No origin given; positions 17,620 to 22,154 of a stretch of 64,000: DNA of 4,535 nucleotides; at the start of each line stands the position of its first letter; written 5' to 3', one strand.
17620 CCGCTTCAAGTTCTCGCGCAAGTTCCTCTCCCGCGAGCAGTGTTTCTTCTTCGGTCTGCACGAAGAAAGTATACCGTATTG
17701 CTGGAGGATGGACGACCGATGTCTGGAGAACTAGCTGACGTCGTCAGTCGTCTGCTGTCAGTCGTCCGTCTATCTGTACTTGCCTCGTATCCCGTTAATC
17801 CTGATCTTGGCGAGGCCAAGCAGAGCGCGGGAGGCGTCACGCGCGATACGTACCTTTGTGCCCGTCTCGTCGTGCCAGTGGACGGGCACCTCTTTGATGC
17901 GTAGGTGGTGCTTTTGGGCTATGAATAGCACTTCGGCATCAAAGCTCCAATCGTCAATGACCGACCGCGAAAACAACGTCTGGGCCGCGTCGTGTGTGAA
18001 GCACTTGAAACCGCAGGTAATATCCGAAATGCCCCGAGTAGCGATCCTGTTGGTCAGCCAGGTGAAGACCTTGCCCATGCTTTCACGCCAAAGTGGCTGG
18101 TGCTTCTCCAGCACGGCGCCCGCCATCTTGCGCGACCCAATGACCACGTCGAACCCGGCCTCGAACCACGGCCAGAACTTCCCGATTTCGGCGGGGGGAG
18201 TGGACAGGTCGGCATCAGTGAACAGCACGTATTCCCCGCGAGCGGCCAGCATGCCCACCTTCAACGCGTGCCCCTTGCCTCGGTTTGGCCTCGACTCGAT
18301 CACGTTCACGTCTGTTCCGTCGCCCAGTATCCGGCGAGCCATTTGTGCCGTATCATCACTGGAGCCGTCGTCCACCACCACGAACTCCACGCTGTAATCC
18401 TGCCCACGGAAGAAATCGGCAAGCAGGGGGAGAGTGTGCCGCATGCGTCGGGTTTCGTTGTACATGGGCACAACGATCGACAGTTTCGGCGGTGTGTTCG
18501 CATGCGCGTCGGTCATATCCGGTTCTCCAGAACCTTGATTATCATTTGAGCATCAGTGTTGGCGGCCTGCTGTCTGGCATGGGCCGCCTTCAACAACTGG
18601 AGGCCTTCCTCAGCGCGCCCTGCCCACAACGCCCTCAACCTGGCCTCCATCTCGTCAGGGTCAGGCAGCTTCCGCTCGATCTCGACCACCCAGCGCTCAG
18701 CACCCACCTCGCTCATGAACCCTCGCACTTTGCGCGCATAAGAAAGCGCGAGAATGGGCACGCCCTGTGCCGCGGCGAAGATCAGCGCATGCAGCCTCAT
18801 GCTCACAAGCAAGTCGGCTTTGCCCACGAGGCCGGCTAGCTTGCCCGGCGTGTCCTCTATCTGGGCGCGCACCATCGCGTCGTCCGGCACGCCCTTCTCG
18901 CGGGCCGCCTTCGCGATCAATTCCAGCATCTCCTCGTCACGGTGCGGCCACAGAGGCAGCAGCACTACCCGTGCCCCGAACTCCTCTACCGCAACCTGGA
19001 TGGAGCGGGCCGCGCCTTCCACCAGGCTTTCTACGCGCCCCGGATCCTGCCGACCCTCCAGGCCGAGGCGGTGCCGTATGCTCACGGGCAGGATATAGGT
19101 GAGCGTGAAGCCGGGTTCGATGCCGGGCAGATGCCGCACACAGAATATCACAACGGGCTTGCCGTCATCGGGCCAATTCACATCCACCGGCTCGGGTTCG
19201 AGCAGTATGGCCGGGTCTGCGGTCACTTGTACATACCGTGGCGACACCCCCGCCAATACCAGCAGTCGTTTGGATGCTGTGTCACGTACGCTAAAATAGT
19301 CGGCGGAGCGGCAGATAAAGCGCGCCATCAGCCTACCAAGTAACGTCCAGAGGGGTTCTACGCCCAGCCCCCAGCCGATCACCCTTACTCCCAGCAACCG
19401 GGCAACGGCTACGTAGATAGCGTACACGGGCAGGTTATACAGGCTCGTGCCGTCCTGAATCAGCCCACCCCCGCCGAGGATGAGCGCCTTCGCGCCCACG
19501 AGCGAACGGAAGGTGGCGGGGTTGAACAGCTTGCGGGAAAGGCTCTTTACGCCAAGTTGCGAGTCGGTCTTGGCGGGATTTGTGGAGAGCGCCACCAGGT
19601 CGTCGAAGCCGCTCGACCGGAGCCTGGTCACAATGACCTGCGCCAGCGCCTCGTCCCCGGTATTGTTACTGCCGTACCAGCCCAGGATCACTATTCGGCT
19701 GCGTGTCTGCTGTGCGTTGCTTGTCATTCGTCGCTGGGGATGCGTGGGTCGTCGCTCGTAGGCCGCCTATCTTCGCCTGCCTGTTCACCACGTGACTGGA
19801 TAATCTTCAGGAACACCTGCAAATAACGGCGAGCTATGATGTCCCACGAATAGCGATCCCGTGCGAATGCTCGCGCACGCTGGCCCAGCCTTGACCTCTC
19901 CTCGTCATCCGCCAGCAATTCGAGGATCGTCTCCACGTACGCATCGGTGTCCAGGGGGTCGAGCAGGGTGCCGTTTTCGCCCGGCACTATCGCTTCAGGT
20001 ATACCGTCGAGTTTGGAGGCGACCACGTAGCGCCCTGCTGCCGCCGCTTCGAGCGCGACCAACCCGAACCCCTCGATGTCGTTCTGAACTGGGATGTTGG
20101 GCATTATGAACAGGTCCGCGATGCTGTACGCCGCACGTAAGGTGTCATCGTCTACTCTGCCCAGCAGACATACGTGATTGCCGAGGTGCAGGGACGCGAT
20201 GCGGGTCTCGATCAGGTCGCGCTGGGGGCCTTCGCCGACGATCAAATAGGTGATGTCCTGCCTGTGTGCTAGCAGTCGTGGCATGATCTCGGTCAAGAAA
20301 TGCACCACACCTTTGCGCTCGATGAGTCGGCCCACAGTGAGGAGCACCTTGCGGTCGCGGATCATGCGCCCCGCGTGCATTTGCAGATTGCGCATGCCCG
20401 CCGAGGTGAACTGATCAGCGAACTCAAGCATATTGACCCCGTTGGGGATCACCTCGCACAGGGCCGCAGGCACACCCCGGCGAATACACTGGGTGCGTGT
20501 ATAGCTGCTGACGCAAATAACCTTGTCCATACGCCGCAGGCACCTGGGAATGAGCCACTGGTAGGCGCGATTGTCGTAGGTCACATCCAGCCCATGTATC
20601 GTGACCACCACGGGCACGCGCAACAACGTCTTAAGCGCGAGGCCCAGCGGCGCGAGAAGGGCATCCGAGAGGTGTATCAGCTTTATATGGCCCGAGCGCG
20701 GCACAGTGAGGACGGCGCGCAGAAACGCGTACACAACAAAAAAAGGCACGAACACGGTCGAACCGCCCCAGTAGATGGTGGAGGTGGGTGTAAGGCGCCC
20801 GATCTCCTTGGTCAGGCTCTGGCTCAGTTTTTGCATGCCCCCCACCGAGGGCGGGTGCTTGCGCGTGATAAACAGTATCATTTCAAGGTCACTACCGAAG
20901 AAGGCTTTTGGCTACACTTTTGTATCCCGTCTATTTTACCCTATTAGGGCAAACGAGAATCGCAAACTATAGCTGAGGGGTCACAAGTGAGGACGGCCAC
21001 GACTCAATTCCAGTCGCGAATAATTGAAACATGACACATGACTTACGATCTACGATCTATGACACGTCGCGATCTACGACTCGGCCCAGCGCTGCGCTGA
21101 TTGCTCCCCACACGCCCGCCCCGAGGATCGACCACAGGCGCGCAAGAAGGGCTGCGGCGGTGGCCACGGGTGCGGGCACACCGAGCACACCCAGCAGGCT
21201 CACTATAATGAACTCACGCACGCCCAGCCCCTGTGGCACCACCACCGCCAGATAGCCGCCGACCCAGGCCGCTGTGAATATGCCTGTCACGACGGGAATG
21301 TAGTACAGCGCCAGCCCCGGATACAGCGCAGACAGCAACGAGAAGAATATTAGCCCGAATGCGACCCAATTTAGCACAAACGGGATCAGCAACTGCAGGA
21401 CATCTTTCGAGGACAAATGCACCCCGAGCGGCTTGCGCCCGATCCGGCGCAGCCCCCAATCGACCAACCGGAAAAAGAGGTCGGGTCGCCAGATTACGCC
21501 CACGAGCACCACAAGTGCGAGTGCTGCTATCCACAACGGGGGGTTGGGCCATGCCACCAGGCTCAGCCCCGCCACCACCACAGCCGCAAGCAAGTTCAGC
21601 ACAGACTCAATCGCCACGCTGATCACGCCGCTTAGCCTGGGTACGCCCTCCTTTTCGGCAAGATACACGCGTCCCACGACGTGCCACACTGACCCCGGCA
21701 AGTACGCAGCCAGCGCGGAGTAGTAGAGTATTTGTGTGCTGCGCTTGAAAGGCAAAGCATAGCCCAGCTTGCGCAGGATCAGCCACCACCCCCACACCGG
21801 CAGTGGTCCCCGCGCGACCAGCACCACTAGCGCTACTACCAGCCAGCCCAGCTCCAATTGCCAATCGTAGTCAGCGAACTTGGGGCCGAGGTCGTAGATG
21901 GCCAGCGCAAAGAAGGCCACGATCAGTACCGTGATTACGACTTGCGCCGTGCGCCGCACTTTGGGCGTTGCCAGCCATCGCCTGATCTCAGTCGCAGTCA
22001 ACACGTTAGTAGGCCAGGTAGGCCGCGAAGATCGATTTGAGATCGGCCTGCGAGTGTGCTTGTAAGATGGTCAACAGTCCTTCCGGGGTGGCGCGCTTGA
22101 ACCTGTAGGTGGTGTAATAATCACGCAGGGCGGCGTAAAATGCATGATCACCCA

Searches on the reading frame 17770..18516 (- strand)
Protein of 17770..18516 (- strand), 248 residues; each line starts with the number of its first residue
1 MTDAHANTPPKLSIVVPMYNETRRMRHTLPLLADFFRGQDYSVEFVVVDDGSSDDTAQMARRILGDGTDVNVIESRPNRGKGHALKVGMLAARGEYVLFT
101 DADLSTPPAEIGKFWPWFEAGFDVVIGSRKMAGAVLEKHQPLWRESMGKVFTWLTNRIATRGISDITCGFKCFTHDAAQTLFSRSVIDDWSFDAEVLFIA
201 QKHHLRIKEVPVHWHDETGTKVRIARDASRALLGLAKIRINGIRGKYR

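Call 64: search_protein_families(library=pfam, proteins=[window:17770-18516:-], max_evalue=0.00001)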
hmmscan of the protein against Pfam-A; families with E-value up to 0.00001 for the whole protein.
window:17770-18516:- (248 aa): 3 families
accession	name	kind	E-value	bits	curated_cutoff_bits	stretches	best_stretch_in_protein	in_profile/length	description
PF00535.33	Glycos_transf_2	-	8e-27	94.6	23.3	1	13-181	1-167/168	Glycosyl transferase family 2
PF10111.15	Glyco_tranf_2_2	-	2.3e-07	31.1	27.3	1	13-104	1-92/276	Glycosyltransferase like family 2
PF13641.12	Glyco_tranf_2_3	-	7.4e-06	26.6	27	1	10-125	2-119/230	Glycosyltransferase like family 2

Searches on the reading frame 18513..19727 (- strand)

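Call 64: search_protein_families(library=pfam, proteins=[window:18513-19727:-], max_evalue=0.00001)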
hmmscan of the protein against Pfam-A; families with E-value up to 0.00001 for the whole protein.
window:18513-19727:- (404 aa): 1 family
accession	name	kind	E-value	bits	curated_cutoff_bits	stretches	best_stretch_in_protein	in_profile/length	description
PF04230.19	PS_pyruv_trans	-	4e-33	116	25.3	1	22-330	1-278/280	Polysaccharide pyruvyl transferase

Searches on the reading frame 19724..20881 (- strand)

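Call 64: search_protein_families(library=pfam, proteins=[window:19724-20881:-], max_evalue=0.00001)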
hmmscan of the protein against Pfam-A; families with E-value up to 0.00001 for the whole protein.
window:19724-20881:- (385 aa): 5 families
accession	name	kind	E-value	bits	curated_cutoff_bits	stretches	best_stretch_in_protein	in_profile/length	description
PF00534.26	Glycos_transf_1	-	1.5e-37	129.2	26.4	1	176-338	14-171/172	Glycosyl transferases group 1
PF13692.12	Glyco_trans_1_4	-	3.1e-33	115.5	27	1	177-325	1-142/142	Glycosyl transferases group 1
PF13439.12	Glyco_transf_4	-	4.8e-18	66.2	28.5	1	50-150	57-167/170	Glycosyltransferase Family 4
PF13579.12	Glyco_trans_4_4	-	2.3e-16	61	29.7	1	53-148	59-158/158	Glycosyl transferase 4-like domain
PF13524.12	Glyco_trans_1_2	-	2.3e-09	37.8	25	1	205-354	10-143/144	Glycosyl transferase-like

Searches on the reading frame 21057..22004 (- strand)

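Call 64: search_protein_families(library=pfam, proteins=[window:21057-22004:-], max_evalue=0.00001)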
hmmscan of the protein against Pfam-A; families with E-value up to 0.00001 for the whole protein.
window:21057-22004:- (315 aa): 1 family
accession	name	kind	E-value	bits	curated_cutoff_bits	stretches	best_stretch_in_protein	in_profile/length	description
PF03706.18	LPG_synthase_TM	-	3.9e-19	69.7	33.4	1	21-296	4-298/302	Lysylphosphatidylglycerol synthase TM region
